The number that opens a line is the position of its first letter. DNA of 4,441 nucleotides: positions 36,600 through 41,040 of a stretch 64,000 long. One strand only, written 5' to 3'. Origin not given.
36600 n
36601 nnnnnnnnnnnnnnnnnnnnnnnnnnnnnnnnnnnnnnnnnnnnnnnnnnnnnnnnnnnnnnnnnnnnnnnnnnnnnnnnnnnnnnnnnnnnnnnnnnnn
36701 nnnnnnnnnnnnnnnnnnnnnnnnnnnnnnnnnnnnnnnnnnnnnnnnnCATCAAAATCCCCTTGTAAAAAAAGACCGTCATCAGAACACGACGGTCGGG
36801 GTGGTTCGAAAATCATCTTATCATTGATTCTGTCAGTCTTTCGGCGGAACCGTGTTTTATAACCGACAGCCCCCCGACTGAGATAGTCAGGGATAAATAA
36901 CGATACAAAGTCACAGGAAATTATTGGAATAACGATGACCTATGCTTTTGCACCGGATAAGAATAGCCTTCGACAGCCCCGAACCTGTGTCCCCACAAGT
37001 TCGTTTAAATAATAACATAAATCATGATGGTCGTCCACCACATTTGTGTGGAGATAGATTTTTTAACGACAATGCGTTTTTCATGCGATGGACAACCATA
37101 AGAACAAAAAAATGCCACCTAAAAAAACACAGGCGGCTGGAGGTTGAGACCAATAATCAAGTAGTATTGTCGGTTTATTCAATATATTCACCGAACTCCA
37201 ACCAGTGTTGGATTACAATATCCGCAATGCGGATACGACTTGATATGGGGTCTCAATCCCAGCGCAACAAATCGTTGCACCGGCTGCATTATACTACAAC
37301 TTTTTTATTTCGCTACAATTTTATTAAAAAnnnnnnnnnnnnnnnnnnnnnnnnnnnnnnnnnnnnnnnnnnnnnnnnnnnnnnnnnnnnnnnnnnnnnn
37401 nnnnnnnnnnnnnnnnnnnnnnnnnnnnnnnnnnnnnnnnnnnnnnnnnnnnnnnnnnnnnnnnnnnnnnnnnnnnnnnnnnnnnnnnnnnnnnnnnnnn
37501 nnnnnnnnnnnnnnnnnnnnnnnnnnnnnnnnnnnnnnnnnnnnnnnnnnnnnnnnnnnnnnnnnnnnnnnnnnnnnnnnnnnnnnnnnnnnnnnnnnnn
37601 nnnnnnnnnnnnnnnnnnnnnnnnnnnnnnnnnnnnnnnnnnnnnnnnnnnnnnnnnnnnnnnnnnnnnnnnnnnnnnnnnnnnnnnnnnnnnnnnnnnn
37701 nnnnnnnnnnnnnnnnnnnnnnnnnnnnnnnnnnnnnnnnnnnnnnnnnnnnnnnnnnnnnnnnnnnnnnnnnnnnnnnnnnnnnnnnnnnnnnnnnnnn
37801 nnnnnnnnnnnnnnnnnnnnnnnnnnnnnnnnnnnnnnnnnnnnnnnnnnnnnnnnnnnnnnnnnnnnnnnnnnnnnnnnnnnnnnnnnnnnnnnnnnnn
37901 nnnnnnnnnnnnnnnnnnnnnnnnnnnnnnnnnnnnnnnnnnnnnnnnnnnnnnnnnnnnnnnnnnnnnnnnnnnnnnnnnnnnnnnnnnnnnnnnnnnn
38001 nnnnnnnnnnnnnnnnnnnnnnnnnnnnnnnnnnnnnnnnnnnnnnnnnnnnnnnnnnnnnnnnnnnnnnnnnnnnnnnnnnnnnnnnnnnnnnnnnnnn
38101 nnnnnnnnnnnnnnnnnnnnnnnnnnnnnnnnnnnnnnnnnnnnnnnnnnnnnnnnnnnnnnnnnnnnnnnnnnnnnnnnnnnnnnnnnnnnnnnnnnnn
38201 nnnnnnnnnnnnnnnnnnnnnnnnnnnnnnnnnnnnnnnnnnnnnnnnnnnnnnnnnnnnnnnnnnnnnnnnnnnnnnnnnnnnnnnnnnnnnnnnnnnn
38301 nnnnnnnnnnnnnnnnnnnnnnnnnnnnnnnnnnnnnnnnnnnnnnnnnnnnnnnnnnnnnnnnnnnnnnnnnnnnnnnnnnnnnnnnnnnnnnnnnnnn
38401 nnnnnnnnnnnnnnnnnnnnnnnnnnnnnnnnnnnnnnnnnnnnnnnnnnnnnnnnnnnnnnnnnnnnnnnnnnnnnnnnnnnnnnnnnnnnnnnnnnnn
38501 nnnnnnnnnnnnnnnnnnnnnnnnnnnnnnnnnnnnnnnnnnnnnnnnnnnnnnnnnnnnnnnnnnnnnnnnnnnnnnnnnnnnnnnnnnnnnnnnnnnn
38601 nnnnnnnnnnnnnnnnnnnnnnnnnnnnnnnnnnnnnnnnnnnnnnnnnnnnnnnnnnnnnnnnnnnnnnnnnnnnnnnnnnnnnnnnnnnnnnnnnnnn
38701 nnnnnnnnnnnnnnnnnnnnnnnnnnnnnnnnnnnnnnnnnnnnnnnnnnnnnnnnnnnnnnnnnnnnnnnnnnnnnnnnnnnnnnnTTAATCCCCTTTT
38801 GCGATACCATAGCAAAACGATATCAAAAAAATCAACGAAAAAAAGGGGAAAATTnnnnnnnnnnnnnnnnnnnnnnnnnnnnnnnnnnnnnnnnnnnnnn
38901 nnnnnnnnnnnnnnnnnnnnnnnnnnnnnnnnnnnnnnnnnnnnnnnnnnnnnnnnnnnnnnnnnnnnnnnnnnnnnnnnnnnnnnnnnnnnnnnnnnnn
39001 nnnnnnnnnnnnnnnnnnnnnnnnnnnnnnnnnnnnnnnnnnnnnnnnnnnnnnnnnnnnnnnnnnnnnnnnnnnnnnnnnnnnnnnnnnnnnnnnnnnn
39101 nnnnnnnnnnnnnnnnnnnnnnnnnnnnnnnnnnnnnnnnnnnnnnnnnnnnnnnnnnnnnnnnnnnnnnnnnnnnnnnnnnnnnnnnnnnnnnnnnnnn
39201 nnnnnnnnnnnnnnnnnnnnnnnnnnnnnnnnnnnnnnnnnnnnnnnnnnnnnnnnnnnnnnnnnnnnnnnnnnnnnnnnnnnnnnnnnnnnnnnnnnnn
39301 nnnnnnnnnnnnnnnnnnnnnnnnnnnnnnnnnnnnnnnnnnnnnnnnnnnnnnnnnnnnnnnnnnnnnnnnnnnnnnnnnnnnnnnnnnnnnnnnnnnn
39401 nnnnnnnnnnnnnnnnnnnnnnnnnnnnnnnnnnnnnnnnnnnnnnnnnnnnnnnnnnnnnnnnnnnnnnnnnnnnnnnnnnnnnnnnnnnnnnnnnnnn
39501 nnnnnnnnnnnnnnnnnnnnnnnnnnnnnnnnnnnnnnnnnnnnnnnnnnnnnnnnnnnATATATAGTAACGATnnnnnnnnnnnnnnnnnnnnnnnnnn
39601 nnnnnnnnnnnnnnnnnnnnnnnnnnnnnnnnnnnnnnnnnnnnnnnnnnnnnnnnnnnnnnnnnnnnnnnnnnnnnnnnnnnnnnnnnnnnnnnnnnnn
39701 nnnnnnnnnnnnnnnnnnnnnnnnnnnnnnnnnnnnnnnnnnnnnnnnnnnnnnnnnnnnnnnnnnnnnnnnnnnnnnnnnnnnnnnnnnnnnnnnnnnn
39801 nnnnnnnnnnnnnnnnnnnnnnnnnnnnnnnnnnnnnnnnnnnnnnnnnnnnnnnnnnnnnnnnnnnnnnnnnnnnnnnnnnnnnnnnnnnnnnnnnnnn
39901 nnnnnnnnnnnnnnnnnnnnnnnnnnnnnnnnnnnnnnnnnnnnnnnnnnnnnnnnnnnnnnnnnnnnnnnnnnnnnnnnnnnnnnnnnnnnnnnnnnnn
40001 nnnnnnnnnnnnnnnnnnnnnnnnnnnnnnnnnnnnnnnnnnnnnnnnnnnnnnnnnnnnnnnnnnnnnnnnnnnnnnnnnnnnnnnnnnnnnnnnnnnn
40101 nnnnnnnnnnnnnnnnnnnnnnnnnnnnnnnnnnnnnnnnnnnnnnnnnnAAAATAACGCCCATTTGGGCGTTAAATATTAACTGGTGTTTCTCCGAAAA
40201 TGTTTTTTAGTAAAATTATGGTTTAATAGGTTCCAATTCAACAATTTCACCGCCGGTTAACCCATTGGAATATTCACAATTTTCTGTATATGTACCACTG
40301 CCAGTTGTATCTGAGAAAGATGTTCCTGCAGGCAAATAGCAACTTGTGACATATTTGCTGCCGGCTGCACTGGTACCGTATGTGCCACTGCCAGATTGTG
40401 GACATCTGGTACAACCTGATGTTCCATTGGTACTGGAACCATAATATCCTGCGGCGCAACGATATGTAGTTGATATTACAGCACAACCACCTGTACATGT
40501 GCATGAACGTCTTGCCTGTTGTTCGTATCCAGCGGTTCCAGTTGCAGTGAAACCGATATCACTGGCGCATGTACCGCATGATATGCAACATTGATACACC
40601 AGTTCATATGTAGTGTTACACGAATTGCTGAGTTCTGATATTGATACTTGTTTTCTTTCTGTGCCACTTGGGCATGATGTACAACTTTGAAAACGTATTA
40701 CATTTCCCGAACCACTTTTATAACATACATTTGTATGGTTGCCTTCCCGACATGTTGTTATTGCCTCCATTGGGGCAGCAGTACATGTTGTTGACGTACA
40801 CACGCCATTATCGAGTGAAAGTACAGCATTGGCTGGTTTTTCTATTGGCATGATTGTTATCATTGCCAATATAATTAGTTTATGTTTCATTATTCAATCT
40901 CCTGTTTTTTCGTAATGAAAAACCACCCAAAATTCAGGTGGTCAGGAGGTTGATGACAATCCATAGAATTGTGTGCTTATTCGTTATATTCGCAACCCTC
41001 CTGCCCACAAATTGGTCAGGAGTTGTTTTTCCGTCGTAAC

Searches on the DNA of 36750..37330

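Call 43: search_rna_families(source=window, start=36750, end=37330, threshold=evalue, max_evalue=10, show_alignments=2)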
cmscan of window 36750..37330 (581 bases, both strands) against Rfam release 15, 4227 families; matches with E-value up to 10: 2.
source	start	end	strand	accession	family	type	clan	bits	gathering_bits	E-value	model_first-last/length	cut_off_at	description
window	36786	36879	-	RF02221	sRNA-Xcc1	Gene; sRNA;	-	24.5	53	0.067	1-87/87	no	sRNA-Xcc1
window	37215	37280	-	RF01394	isrK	Gene; sRNA;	-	16.9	50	0.32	1-77/77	no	isrK Hfq binding RNA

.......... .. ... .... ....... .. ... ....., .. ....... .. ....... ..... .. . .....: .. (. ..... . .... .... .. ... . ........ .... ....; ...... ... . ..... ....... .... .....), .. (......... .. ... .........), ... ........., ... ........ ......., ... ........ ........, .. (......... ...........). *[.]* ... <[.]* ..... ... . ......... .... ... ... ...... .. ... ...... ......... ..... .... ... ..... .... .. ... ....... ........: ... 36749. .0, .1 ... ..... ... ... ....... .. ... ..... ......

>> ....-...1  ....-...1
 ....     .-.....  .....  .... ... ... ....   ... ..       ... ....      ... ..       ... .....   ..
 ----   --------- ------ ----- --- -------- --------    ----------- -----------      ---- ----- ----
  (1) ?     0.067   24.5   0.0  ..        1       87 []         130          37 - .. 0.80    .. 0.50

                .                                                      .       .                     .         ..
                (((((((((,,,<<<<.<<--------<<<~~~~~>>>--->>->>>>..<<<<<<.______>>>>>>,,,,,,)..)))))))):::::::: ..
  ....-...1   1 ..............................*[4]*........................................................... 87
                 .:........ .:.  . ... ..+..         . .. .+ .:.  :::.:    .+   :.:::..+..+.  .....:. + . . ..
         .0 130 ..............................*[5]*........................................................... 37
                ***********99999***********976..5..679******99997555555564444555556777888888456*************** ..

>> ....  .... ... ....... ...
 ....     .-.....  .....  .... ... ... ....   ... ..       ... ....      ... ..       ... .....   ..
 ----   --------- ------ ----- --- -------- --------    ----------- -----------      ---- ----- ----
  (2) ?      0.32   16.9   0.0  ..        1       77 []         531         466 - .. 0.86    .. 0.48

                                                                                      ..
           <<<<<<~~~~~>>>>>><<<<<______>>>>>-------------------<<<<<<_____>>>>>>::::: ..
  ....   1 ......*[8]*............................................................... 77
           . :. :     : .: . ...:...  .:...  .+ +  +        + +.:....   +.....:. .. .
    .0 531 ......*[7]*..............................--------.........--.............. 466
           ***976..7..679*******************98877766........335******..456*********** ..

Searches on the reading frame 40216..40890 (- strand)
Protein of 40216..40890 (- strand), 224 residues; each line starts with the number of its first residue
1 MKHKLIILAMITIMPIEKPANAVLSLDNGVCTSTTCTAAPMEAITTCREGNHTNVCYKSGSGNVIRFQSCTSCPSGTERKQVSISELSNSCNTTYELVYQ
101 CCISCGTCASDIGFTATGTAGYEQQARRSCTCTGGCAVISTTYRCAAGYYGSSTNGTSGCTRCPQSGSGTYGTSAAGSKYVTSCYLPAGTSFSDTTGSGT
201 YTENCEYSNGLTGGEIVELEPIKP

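Call 20: search_protein_families(library=pfam, proteins=[window:40216-40890:-], max_evalue=0.01)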
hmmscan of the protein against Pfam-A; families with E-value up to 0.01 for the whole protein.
window:40216-40890:- (224 aa): 0 families

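Call 27: find_homologous_proteins(query=window:40216-40890:-, max_evalue=0.001)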
Query window:40216-40890:- (224 aa): 112 proteins with E <= 0.001 among 732 candidates.
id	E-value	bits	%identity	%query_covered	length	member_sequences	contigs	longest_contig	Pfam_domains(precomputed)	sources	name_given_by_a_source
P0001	6.2e-142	489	100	100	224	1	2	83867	-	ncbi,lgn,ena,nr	ncbi:MAG: hypothetical protein K2M34_03115 [Alphaproteobacteria bacterium]|nr:hypothetical protein [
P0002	6.4e-109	381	80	100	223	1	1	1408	-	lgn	-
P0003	6.7e-108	378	78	100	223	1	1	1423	-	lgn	-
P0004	2.7e-76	274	59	100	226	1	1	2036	-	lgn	-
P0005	1.2e-51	194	50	99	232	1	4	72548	-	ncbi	-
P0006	4.6e-41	159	49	93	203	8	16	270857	-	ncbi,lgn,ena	-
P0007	6.3e-39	152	49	93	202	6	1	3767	-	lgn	-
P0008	1.0e-37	148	41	97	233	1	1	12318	-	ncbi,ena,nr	ncbi:hypothetical protein HDR63_01875 [bacterium]|nr:hypothetical protein [bacterium]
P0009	4.0e-33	133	44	92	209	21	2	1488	-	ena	-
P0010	6.5e-33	133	56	66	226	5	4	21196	-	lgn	-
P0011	2.8e-32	131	44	93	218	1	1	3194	-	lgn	-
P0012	2.4e-31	127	43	93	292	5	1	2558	-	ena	-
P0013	3.3e-31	127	43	92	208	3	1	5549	-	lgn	-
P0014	3.4e-31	127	43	93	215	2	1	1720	-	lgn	-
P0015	3.7e-31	127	45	92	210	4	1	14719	-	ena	-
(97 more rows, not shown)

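Call 28: find_encoding_contigs(protein=P0005, flank=10000, max_places=3)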
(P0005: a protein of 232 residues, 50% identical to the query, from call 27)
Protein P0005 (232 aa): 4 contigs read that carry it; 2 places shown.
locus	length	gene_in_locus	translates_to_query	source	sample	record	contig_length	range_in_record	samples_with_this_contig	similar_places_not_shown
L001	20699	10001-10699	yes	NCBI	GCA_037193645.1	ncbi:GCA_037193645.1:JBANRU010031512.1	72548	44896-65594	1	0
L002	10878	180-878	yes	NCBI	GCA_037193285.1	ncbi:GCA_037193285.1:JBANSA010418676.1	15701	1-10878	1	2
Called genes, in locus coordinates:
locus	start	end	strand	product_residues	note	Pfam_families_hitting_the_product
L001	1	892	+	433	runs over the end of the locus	PF13393:tRNA-synt_His, PF00587:tRNA-synt_2b (weak), PF03129:HGTP_anticodon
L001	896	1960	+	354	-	PF03462:PCRF, PF00472:RF-1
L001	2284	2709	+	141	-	-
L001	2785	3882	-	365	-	PF03797:Autotransporter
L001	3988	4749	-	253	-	PF00106:adh_short, PF01370:Epimerase, PF08659:KR, PF13561:adh_short_C2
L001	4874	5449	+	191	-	PF13238:AAA_18 (weak), PF13671:AAA_33 (weak), PF01202:SKI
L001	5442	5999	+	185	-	PF01741:MscL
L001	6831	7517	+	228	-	PF01479:S4 (weak), PF01728:FtsJ, PF13649:Methyltransf_25 (faint)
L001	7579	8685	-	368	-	PF20706:GT4-conflict, PF00534:Glycos_transf_1, PF13692:Glyco_trans_1_4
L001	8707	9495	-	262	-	-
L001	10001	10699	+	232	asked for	-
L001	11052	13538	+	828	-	PF00133:tRNA-synt_1, PF01406:tRNA-synt_1e (faint), PF09334:tRNA-synt_1g, PF13603:tRNA-synt_1_2, PF00133:tRNA-synt_1, PF08264:Anticodon_1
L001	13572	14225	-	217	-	-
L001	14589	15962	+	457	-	-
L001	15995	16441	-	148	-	PF02502:LacAB_rpiB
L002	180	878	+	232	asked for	-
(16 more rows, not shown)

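Call 29: find_encoding_contigs(protein=P0006, flank=10000, max_places=3)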
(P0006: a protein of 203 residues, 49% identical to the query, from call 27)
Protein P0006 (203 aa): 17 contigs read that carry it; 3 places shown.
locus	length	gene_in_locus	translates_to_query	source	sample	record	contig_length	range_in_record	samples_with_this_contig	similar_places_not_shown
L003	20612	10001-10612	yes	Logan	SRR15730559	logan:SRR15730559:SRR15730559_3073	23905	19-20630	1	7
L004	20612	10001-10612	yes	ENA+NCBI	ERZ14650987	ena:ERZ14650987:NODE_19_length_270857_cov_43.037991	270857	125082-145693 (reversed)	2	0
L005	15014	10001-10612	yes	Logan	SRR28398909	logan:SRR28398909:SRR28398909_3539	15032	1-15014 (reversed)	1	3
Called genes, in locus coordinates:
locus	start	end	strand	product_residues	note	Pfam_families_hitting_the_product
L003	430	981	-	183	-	PF06736:TMEM175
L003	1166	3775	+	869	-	-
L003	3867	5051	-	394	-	PF02684:LpxB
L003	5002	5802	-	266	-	PF00132:Hexapep, PF25087:GMPPB_C, PF25084:LbH_EIF2B (weak), PF00132:Hexapep, PF13720:Acetyltransf_11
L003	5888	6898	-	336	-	-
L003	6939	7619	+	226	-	PF05175:MTS, PF01170:UPF0020 (weak), PF13649:Methyltransf_25, PF13847:Methyltransf_31, PF08241:Methyltransf_11, PF08242:Methyltransf_12 (weak)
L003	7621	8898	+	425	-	PF01551:Peptidase_M23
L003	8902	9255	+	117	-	PF04519:Bactofilin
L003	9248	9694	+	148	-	PF02502:LacAB_rpiB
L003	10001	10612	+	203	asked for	-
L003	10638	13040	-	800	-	PF00133:tRNA-synt_1, PF09334:tRNA-synt_1g, PF13603:tRNA-synt_1_2, PF00133:tRNA-synt_1, PF08264:Anticodon_1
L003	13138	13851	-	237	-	PF01479:S4, PF01728:FtsJ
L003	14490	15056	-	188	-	PF01741:MscL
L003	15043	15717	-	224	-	PF13238:AAA_18 (weak), PF13671:AAA_33 (weak), PF01202:SKI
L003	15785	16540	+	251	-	PF00106:adh_short, PF01370:Epimerase (faint), PF08659:KR, PF13561:adh_short_C2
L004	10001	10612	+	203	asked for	-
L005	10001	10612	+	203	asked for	-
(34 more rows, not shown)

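Call 35: find_related_loci(query=A3, collection=genome_contigs, flank=10000)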
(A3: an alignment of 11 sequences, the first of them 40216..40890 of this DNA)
Query A3 (224 aa) in genome_contigs; peptide patterns used: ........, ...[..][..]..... (x = any residue, [..] = any of these).
143 stretches matched a pattern; 106 encode a relative of the query (tblastn E <= 1e-3); the best 80 are kept; 77 distinct loci.
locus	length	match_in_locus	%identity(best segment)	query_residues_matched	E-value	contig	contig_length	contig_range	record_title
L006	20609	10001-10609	49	1-209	5e-47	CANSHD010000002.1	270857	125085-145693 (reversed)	MAG TPA_asm: uncultured Alphaproteobacteria bacterium isolate SRR15730559_bin.33_metawrap_v1.3_MAG genome assembly, cont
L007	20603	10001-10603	47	1-208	4e-47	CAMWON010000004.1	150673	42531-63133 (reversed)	MAG TPA_asm: uncultured Alphaproteobacteria bacterium isolate SRR14411251_bin.18_metawrap_v1.3_MAG genome assembly, cont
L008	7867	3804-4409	46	1-209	3e-47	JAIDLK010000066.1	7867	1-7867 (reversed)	MAG: Alphaproteobacteria bacterium isolate SC0338_S5_7 SC0338_S5_7_contig_66, whole genome shotgun sequence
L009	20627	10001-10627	42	1-209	1e-35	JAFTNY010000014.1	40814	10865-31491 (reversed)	MAG: Alphaproteobacteria bacterium isolate RGIG3991 Roe_deer_Cecum-4__c113503, whole genome shotgun sequence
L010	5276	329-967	41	4-222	4e-34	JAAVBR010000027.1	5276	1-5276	MAG: bacterium isolate Mgla_MAG_4-bin_5 c_000000168284, whole genome shotgun sequence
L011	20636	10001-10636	41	13-219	1e-32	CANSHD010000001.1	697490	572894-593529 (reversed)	MAG TPA_asm: uncultured Alphaproteobacteria bacterium isolate SRR15730559_bin.33_metawrap_v1.3_MAG genome assembly, cont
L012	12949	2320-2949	42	1-209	4e-31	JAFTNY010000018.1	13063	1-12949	MAG: Alphaproteobacteria bacterium isolate RGIG3991 Roe_deer_Cecum-4__c125744, whole genome shotgun sequence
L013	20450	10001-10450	44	69-222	6e-30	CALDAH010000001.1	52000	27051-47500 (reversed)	MAG TPA_asm: uncultured Alphaproteobacteria bacterium isolate SRR4116664_bin.35_CONCOCT_v1.1_MAG genome assembly, contig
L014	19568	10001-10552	39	51-224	2e-29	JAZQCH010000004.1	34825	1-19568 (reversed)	MAG: Candidatus Enterousia sp. isolate T1900044638_TS20190104.MAGScoT_cleanbin_000052 SGB_1211_k141_592585, whole genome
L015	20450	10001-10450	50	51-209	4e-28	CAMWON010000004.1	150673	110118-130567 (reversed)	MAG TPA_asm: uncultured Alphaproteobacteria bacterium isolate SRR14411251_bin.18_metawrap_v1.3_MAG genome assembly, cont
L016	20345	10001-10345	55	94-209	2e-27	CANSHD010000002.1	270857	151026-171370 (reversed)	MAG TPA_asm: uncultured Alphaproteobacteria bacterium isolate SRR15730559_bin.33_metawrap_v1.3_MAG genome assembly, cont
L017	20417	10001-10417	46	67-209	5e-27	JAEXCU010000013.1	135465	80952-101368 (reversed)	MAG: Proteobacteria bacterium isolate OH_HBB_125 k127_290483, whole genome shotgun sequence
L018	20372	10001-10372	51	89-209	2e-26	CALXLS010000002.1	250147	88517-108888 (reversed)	MAG: uncultured Alphaproteobacteria bacterium isolate BRZ_DL__bin85 genome assembly, contig: BRZ_DL__NODE_35_length_2501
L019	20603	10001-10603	39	1-209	4e-25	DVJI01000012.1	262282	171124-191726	MAG TPA_asm: Candidatus Enterousia intestinigallinarum isolate ChiGjej3B3-5194 ChiGjej3B3M5__C728095_L262282_SRR6323341,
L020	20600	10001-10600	38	2-209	9e-25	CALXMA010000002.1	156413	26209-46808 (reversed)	MAG: uncultured Alphaproteobacteria bacterium isolate BRZ_IT__bin13 genome assembly, contig: BRZ_IT__NODE_54_length_1564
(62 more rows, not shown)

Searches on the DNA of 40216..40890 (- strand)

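Call 46: search_rna_families(source=L046, start=9400, end=9700, threshold=evalue, max_evalue=10, show_alignments=2)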
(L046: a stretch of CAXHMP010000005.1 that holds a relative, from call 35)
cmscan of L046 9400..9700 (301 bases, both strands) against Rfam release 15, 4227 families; matches with E-value up to 10: 6.
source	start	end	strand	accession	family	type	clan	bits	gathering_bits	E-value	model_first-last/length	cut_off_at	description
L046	9542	9643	+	RF02221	sRNA-Xcc1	Gene; sRNA;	-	31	53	0.001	1-87/87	no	sRNA-Xcc1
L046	9567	9662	+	RF00534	SgrS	Gene; antisense;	-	16.5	37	0.014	1-232/232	no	SgrS RNA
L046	9557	9661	+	RF02179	ST7-AS1_1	Gene; lncRNA;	-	16.5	45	9.3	1-117/117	no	ST7 antisense RNA 1 conserved region 1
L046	9601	9661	+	RF02631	Hrs13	Gene; sRNA;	-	12.4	52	1.8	1-82/82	no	Hfq-regulated sRNA 13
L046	9631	9700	+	RF01474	rli42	Gene; sRNA;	-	11.3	80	4.2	1-68/171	3'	Listeia sRNA rli42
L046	9418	9433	+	RF02129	GNAS-AS1_3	Gene; lncRNA;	-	11.2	42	4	1-38/38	no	GNAS antisense RNA 1 conserved region 3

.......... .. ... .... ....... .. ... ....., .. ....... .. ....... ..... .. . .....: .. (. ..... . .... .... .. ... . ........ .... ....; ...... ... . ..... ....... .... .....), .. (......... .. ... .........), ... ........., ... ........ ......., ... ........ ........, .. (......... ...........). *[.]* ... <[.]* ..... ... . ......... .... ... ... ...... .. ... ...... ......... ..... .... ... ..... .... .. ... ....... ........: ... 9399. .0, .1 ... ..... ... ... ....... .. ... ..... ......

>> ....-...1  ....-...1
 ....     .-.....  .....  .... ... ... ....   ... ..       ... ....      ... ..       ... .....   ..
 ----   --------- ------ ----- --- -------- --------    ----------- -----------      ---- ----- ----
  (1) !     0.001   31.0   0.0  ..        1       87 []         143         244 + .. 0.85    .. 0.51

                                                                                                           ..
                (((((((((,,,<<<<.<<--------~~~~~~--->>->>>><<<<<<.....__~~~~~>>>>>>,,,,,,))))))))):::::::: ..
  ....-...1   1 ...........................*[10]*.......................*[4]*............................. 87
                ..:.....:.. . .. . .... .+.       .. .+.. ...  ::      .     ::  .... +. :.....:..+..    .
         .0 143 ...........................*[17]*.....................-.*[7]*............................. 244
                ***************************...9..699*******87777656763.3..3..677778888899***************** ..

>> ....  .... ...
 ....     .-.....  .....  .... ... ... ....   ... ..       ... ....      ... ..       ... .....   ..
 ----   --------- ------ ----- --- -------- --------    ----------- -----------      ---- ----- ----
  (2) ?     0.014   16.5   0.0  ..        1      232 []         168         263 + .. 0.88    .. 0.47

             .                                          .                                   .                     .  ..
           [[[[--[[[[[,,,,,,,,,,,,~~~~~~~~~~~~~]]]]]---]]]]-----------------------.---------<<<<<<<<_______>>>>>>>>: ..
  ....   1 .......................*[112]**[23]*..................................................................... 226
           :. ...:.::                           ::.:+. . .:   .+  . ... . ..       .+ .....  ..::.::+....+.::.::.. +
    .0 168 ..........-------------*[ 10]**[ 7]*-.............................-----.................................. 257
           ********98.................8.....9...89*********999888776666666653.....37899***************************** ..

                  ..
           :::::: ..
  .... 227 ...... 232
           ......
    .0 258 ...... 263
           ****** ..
